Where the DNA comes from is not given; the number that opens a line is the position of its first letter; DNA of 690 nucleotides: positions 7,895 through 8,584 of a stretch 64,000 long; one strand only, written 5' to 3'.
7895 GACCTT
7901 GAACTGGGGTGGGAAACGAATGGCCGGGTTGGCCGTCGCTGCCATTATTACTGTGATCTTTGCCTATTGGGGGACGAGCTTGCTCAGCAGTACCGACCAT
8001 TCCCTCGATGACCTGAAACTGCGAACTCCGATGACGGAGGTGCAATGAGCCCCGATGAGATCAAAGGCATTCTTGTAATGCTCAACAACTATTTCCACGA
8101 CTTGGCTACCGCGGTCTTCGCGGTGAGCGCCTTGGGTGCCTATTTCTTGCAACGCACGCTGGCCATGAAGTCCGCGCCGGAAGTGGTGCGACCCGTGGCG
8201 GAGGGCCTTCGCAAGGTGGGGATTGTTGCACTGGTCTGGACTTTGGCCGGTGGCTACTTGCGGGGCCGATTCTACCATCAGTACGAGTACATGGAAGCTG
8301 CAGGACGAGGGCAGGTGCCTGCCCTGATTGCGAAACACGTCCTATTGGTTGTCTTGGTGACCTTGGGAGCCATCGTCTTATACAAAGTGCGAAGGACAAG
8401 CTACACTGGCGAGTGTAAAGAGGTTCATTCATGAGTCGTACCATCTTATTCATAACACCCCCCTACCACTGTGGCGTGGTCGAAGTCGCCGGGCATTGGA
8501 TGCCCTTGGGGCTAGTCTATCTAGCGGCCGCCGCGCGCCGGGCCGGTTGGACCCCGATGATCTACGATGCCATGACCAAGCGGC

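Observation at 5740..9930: Four translationally coupled genes: ResB-like, CcsA, a small membrane protein and a B12-radical SAM enzyme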

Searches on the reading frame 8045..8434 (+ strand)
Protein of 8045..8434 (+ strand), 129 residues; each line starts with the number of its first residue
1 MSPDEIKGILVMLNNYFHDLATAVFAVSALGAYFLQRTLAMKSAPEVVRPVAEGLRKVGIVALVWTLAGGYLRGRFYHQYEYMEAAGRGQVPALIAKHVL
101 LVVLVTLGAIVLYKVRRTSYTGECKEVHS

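Call 4: search_protein_families(library=pfam, proteins=[window:8045-8434:+], max_evalue=0.01)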
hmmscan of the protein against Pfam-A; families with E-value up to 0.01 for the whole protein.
window:8045-8434:+ (129 aa): 0 families

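Call 5: search_protein_families(library=ncbifam, proteins=[window:8045-8434:+], max_evalue=0.01)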
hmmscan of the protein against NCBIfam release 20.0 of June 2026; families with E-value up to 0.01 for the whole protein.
window:8045-8434:+ (129 aa): 0 families

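Call 22: find_homologous_proteins(query=window:8045-8434:+, max_evalue=0.001)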
Query window:8045-8434:+ (129 aa): 135 proteins with E <= 0.001 among 193 candidates; the best 120 are listed.
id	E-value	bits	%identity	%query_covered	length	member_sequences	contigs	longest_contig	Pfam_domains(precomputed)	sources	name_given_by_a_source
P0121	4.0e-72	258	94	98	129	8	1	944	-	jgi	jgi:hypothetical protein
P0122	1.0e-67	244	89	98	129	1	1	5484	-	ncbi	-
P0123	7.1e-43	164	68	93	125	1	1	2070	-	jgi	jgi:hypothetical protein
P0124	1.5e-41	159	67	89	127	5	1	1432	-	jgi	jgi:hypothetical protein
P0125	2.6e-41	159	65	98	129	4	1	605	-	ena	-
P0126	3.2e-40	155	63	91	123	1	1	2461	-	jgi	jgi:hypothetical protein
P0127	5.0e-40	154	62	94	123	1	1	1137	-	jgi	-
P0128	1.5e-39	153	64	87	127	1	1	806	-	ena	-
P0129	1.8e-39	153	65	93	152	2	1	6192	-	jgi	-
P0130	2.0e-39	152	65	93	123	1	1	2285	-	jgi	jgi:hypothetical protein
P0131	2.2e-39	152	64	85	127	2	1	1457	-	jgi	jgi:hypothetical protein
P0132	2.6e-39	152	61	92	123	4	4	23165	-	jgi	jgi:hypothetical protein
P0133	2.9e-39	152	63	91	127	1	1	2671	-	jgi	jgi:hypothetical protein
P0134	5.5e-39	151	63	92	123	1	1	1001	-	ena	-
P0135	9.9e-39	150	66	85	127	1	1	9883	-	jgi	-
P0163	2.6e-36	142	63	86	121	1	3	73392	-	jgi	jgi:hypothetical protein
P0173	1.6e-35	140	61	85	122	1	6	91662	-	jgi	jgi:putative copper export protein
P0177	2.2e-35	139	59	94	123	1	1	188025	-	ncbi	-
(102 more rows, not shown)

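Call 26: search_protein_families(library=pfam, alignment_id=A2, max_evalue=1)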
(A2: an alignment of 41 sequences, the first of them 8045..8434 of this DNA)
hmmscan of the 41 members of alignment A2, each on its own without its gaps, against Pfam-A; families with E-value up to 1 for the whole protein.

A. member 1, window:8045-8434:+ (129 aa): 2 families
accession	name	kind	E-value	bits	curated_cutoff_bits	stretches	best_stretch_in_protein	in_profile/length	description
PF05425.18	CopD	-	0.013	16.4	32.1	1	54-117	6-68/105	Copper resistance protein D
PF17410.7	Stevor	-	0.16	11.9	25.4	1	94-126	237-271/275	Subtelomeric Variable Open Reading frame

B. families by the number of members that match (of 41 scanned): 31 families (the first 25 are shown)
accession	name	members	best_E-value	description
PF05425.18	CopD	15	1.3e-05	Copper resistance protein D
PF06197.19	DUF998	12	0.011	Protein of unknown function (DUF998)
PF09980.14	DUF2214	9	9.9e-05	Predicted membrane protein (DUF2214)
PF19600.4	DUF6105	5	0.092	Family of unknown function (DUF6105)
PF20664.2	DUF6814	3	0.3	Family of unknown function (DUF6814)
PF17197.9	DUF5134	2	0.00085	Domain of unknown function (DUF5134)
PF23996.1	DUF7314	2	0.12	Domain of unknown function (DUF7314)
PF08285.16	DPM3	1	0.00083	Dolichol-phosphate mannosyltransferase subunit 3 (DPM3)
PF09678.15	Caa3_CtaG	1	0.012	Cytochrome c oxidase caa3 assembly factor (Caa3_CtaG)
PF15420.11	Abhydrolase_9_N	1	0.012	Alpha/beta-hydrolase family N-terminus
PF01284.28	MARVEL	1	0.032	Membrane-associating domain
PF23995.1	DUF7313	1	0.033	Domain of unknown function (DUF7313)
PF09852.15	DUF2079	1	0.048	Predicted membrane protein (DUF2079)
PF06664.17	WLS-like_TM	1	0.069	Wntless-like, transmembrane domain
PF20214.3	DUF6574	1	0.089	Family of unknown function (DUF6574)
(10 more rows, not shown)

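Call 30: predict_structure(alignment_id=A2)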
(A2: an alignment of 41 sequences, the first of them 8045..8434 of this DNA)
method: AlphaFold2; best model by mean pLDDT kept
length: 129 residues; sequences in the alignment: 41
mean_pLDDT: 86.4   pTM: 0.77
mean pLDDT of the five models: 86.4, 85.9, 84.4, 84.3, 82.7
residues with pLDDT >= 90: 69; 70-90: 42; 50-70: 17; < 50: 1
segments of 3 or more residues with pLDDT < 50: none
pLDDT, mean of each block of 10 residues (from residue 1): 89 90 96 93 92 96 95 79 63 88 94 84 62
secondary structure, 60 per line:
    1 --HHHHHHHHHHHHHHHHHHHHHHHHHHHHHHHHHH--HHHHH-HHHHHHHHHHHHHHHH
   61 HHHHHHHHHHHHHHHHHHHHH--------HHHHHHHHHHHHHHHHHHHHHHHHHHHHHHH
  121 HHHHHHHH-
elements in order: H3-36 H39-43 H45-81 H90-128

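Call 37: fold_search(model_id=the predicted structure, library=pdb)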
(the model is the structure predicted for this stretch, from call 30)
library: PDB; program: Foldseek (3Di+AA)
matches with E <= 10: 126; with E <= 0.001: 0
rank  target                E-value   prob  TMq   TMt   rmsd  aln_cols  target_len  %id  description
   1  1ez3_A                1.1e+00  0.63  0.52  0.54   5.9       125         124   14  CRYSTAL STRUCTURE OF THE NEURONAL T-SNARE SYNTAXIN-1A (released 2000-06-07)
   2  4jeh_B                1.4e+00  0.44  0.48  0.32   6.5       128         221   13  Crystal Structure of Munc18a and Syntaxin1 lacking N-peptide complex (released 2013-07-17)
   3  3c98_B                1.6e+00  0.54  0.52  0.33   6.2       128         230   14  Revised structure of the munc18a-syntaxin1 complex (released 2008-03-25)
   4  4cqi                  1.8e+00  0.14  0.29  0.33   7.4       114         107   10  Crystal structure of recombinant tubulin-binding cofactor A (TBCA) from Leishmania major (released 2014-11-26)
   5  1ez3_B                1.9e+00  0.54  0.54  0.56   5.9       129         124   12  CRYSTAL STRUCTURE OF THE NEURONAL T-SNARE SYNTAXIN-1A (released 2000-06-07)
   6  7xsj_B                1.9e+00  0.51  0.53  0.35   6.2       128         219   12  The structure of the Mint1/Munc18-1/syntaxin-1 complex (released 2022-11-16)
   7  3l8r_A                2.2e+00  0.54  0.51  0.61   5.1       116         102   11  The crystal structure of PtcA from S. mutans (released 2010-01-12)
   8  7p3r_A                2.2e+00  0.25  0.44  0.20  33.1       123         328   15  Helical structure of the toxin MakA from Vibrio cholera (released 2022-02-23)
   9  4jeu_B                2.4e+00  0.44  0.52  0.34   5.0       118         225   14  Crystal Structure of Munc18a and Syntaxin1 with native N-terminus complex (released 2013-07-17)
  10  9a72_A                2.4e+00  0.13  0.32  0.18  30.2       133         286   12  Integrative model of YFMS-CHEW by crosslinking MS and deep learning (released 2024-09-18)
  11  1ors_C                2.4e+00  0.08  0.21  0.21  18.1       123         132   15  X-ray structure of the KvAP potassium channel voltage sensor in complex with an Fab (released 2003-05-06)
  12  9z6v_E                2.5e+00  0.13  0.32  0.31  18.3       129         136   14  The structure of TMD with 3 TARPs and 1 CNIH from all native AMPA receptor subtypes (released 2026-02-04)
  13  6rw6_A                2.7e+00  0.08  0.27  0.02  35.6       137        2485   14  Cryo-EM structure of Photorhabdus luminescens TcdA1 (released 2019-10-23)
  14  6h6f_A                2.8e+00  0.08  0.27  0.02  35.7       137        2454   14  PTC3 holotoxin complex from Photorhabdus luminiscens - Mutant TcC-D651A (released 2018-10-03)
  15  3k1s_H                3.0e+00  0.35  0.48  0.56   4.8       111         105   11  Crystal Structure of the PTS Cellobiose Specific Enzyme IIA from Bacillus anthracis (released 2009-10-13)
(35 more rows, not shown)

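Call 45: find_encoding_contigs(protein=P0122, flank=6000, max_places=2)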
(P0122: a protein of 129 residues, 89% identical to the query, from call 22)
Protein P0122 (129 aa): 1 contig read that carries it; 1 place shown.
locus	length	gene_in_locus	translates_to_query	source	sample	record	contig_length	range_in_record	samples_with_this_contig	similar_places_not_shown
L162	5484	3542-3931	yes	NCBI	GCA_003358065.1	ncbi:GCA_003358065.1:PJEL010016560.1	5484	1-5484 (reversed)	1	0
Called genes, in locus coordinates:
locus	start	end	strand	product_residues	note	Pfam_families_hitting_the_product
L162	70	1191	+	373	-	-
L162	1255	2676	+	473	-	PF05140:ResB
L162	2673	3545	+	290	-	PF01578:Cytochrom_C_asm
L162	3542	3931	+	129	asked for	-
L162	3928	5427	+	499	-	PF02310:B12-binding, PF04055:Radical_SAM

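Call 64: search_protein_families(library=pfam, proteins=[L162:70-1191:+], max_evalue=0.001)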
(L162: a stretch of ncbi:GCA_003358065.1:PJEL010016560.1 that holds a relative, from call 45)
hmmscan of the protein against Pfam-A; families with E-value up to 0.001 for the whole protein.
L162:70-1191:+ (373 aa): 0 families

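Call 65: find_encoding_contigs(protein=P0177, flank=10000, max_places=2)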
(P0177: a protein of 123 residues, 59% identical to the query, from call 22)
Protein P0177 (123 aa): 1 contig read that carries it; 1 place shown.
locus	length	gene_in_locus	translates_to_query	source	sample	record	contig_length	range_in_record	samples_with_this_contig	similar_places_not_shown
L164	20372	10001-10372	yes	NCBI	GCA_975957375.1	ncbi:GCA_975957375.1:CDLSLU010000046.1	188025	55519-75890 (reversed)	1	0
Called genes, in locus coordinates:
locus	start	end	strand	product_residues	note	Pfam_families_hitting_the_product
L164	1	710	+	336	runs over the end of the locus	PF01180:DHO_dh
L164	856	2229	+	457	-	PF01554:MatE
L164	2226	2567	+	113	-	PF11731:Cdd1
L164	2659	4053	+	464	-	PF01212:Beta_elim_lyase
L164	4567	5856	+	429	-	PF01436:NHL (faint), PF17170:DUF5128 (weak)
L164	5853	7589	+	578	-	PF09699:Paired_CXXCH_1 (weak), PF14522:Cytochrome_C7 (faint), PF22113:Mtrc-MtrF_II-IV_dom (faint), PF14537:Cytochrom_c3_2 (weak)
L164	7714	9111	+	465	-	PF05140:ResB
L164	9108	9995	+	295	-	PF01578:Cytochrom_C_asm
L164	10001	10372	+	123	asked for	-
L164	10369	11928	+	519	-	PF02310:B12-binding, PF04055:Radical_SAM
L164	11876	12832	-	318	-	PF14522:Cytochrome_C7 (faint), PF14537:Cytochrom_c3_2 (faint), PF09699:Paired_CXXCH_1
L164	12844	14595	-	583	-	PF14522:Cytochrome_C7 (faint), PF14537:Cytochrom_c3_2 (faint), PF09699:Paired_CXXCH_1, PF22113:Mtrc-MtrF_II-IV_dom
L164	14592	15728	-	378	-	PF08450:SGL (weak), PF25021:TEN_NHL (faint), PF01436:NHL (weak), PF17170:DUF5128 (weak), PF01436:NHL (weak)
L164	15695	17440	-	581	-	-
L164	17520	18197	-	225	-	PF14522:Cytochrome_C7 (faint), PF09699:Paired_CXXCH_1 (weak)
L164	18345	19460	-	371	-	PF06739:SBBP (faint), PF01731:Arylesterase (faint), PF17170:DUF5128 (faint), PF25021:TEN_NHL (faint), PF08450:SGL (weak), PF01436:NHL (weak)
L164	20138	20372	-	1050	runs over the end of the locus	PF00884:Sulfatase, PF01663:Phosphodiest, PF16347:SGSH_C, PF14559:TPR_19 (weak), PF23914:TPR_CcmH_CycH (weak), PF14559:TPR_19 (weak), PF23914:TPR_CcmH_CycH (weak), PF14559:TPR_19 (weak), +15 more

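Call 66: find_encoding_contigs(protein=P0173, flank=10000, max_places=2)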
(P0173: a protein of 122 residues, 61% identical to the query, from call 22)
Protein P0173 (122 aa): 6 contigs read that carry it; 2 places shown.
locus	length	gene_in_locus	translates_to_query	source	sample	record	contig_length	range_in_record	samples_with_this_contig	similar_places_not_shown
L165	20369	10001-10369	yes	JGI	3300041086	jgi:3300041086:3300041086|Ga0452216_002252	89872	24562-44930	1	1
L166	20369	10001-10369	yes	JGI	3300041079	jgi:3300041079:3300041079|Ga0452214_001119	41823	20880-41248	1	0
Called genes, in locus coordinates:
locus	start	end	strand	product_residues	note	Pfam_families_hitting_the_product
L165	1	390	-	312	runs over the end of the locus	PF25021:TEN_NHL (faint), PF01436:NHL (faint), PF08450:SGL (faint), PF17170:DUF5128 (weak), PF06739:SBBP (faint)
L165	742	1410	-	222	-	PF14522:Cytochrome_C7 (faint), PF09699:Paired_CXXCH_1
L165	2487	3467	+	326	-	PF01436:NHL (faint)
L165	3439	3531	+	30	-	-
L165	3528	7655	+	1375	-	PF00041:fn3 (faint), PF16656:Pur_ac_phosph_N (weak), PF14522:Cytochrome_C7 (faint)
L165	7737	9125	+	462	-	PF05140:ResB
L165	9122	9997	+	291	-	PF01578:Cytochrom_C_asm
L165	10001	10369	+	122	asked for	-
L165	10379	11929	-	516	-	PF02310:B12-binding, PF04055:Radical_SAM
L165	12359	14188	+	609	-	PF08409:TMTC_DUF1736 (weak), PF13371:TPR_9 (faint), PF13428:TPR_14 (faint), PF13414:TPR_11 (faint), PF14559:TPR_19 (weak), PF13432:TPR_16 (weak), PF00515:TPR_1 (weak), PF13424:TPR_12, +9 more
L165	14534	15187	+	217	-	PF22113:Mtrc-MtrF_II-IV_dom (faint), PF14522:Cytochrome_C7 (faint), PF13435:Cytochrome_C554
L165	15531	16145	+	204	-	PF14522:Cytochrome_C7 (faint), PF22113:Mtrc-MtrF_II-IV_dom (weak), PF14537:Cytochrom_c3_2 (faint), PF13435:Cytochrome_C554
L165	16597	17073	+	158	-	PF02085:Cytochrom_CIII (faint), PF14522:Cytochrome_C7 (weak)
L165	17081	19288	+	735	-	PF04879:Molybdop_Fe4S4, PF00384:Molybdopterin (weak), PF01568:Molydop_binding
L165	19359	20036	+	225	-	PF00037:Fer4 (weak), PF12797:Fer4_2 (weak), PF12798:Fer4_3 (faint), PF12838:Fer4_7, PF13183:Fer4_8 (weak), PF13187:Fer4_9 (weak), PF13247:Fer4_11, PF13187:Fer4_9 (weak), +4 more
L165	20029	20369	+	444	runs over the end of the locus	PF03916:NrfD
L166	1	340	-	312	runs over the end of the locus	PF25021:TEN_NHL (faint), PF01436:NHL (faint), PF08450:SGL (faint), PF17170:DUF5128 (weak), PF06739:SBBP (faint)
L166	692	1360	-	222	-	PF14522:Cytochrome_C7 (faint), PF09699:Paired_CXXCH_1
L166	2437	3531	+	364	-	PF01436:NHL (faint)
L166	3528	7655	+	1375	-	PF00041:fn3 (faint), PF16656:Pur_ac_phosph_N (weak), PF14522:Cytochrome_C7 (faint)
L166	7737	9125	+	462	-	PF05140:ResB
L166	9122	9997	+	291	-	PF01578:Cytochrom_C_asm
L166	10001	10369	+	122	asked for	-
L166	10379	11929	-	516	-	PF02310:B12-binding, PF04055:Radical_SAM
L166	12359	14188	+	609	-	PF08409:TMTC_DUF1736 (weak), PF13371:TPR_9 (faint), PF13428:TPR_14 (faint), PF13414:TPR_11 (faint), PF14559:TPR_19 (weak), PF13432:TPR_16 (weak), PF00515:TPR_1 (weak), PF13424:TPR_12, +9 more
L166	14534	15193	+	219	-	PF14522:Cytochrome_C7 (faint), PF13435:Cytochrome_C554, PF22113:Mtrc-MtrF_II-IV_dom (faint)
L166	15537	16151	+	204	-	PF14522:Cytochrome_C7 (faint), PF22113:Mtrc-MtrF_II-IV_dom (weak), PF14537:Cytochrom_c3_2 (faint), PF13435:Cytochrome_C554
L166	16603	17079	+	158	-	PF02085:Cytochrom_CIII (faint), PF14522:Cytochrome_C7 (weak)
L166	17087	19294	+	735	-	PF04879:Molybdop_Fe4S4, PF00384:Molybdopterin (weak), PF01568:Molydop_binding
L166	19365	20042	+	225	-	PF00037:Fer4 (weak), PF12797:Fer4_2 (weak), PF12798:Fer4_3 (faint), PF12838:Fer4_7, PF13183:Fer4_8 (weak), PF13187:Fer4_9 (weak), PF13247:Fer4_11, PF13187:Fer4_9 (weak), +4 more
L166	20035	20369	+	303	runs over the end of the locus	?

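Call 67: find_encoding_contigs(protein=P0163, flank=10000, max_places=2)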
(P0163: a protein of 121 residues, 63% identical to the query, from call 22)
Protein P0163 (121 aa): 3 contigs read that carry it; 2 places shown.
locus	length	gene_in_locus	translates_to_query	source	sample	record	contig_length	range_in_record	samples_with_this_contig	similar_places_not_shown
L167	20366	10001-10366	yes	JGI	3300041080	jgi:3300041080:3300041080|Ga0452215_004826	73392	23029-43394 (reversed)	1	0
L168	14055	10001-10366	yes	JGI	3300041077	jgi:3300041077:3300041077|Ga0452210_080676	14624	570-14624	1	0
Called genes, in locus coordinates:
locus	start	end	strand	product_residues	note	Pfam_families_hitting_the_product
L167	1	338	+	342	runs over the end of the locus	PF01436:NHL (faint), PF08450:SGL (faint), PF17170:DUF5128 (faint), PF25021:TEN_NHL (faint)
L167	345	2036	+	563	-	PF14522:Cytochrome_C7 (faint), PF14537:Cytochrom_c3_2 (faint), PF22113:Mtrc-MtrF_II-IV_dom (faint), PF09699:Paired_CXXCH_1 (weak)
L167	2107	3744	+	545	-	PF02310:B12-binding, PF04055:Radical_SAM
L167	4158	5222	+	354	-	PF08450:SGL (faint), PF01436:NHL (faint)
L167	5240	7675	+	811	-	PF09699:Paired_CXXCH_1 (faint), PF14522:Cytochrome_C7 (faint), PF14537:Cytochrom_c3_2 (faint)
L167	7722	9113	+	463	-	PF05140:ResB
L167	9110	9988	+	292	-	PF01578:Cytochrom_C_asm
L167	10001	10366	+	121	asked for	-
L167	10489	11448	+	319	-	PF00355:Rieske, PF19298:KshA_C, PF19112:VanA_C (faint)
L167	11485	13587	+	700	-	PF07715:Plug, PF00593:TonB_dep_Rec_b-barrel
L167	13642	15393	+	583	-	PF00890:FAD_binding_2 (faint), PF01266:DAO, PF01593:Amino_oxidase, PF13450:NAD_binding_8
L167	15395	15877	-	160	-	-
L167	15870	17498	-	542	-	PF00890:FAD_binding_2 (faint), PF01266:DAO (faint), PF01593:Amino_oxidase, PF13450:NAD_binding_8 (weak)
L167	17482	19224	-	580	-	PF01266:DAO (faint), PF01593:Amino_oxidase (weak), PF13450:NAD_binding_8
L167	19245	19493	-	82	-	-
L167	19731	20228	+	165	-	PF12802:MarR_2, PF01047:MarR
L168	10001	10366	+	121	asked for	-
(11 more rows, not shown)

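Call 81: search_dna_similar(query=window:8045-8434:+, collection=plasmids, mode=protein, max_evalue=1, max_rows=15)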
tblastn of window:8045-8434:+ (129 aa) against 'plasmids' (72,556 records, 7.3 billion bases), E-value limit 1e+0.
No match.

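Call 88: search_protein_representatives(alignment_id=A2)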
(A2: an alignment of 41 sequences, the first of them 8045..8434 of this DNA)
Query: 41 sequences, 124 profile positions. Proteins with E-value up to 0.001 (for the whole library): 301; up to 1e-10: 200; up to 1e-30: 19. The best 150 are listed.
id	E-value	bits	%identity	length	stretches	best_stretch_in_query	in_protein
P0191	4.6e-48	178.9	-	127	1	2-121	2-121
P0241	2.5e-42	160.4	-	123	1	1-118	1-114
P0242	1.7e-37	144.8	-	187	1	3-120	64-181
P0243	2.6e-37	144.2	-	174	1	3-118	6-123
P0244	1.9e-36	141.4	-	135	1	8-121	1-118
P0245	4.7e-36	140.1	-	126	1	2-118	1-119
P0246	2.5e-35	137.7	-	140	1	3-118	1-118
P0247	1.9e-33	131.7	-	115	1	3-116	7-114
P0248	4.0e-33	130.7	-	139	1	4-120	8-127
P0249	8.9e-33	129.5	-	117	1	8-121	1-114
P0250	2.0e-32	128.4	-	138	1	2-118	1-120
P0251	3.7e-32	127.5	-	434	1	3-116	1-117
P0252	6.3e-32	126.8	-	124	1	3-110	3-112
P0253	6.6e-32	126.7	-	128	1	3-121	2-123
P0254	8.4e-32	126.4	-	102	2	44-122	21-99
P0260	3.4e-30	121.2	-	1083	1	3-120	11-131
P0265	4.5e-29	117.5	-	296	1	8-118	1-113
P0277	3.3e-27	111.5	-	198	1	3-121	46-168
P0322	8.5e-23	97.3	-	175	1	5-119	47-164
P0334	4.9e-22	94.8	-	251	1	3-115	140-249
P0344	3.9e-21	91.9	-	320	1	3-115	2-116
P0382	7.7e-17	78.0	-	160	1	5-118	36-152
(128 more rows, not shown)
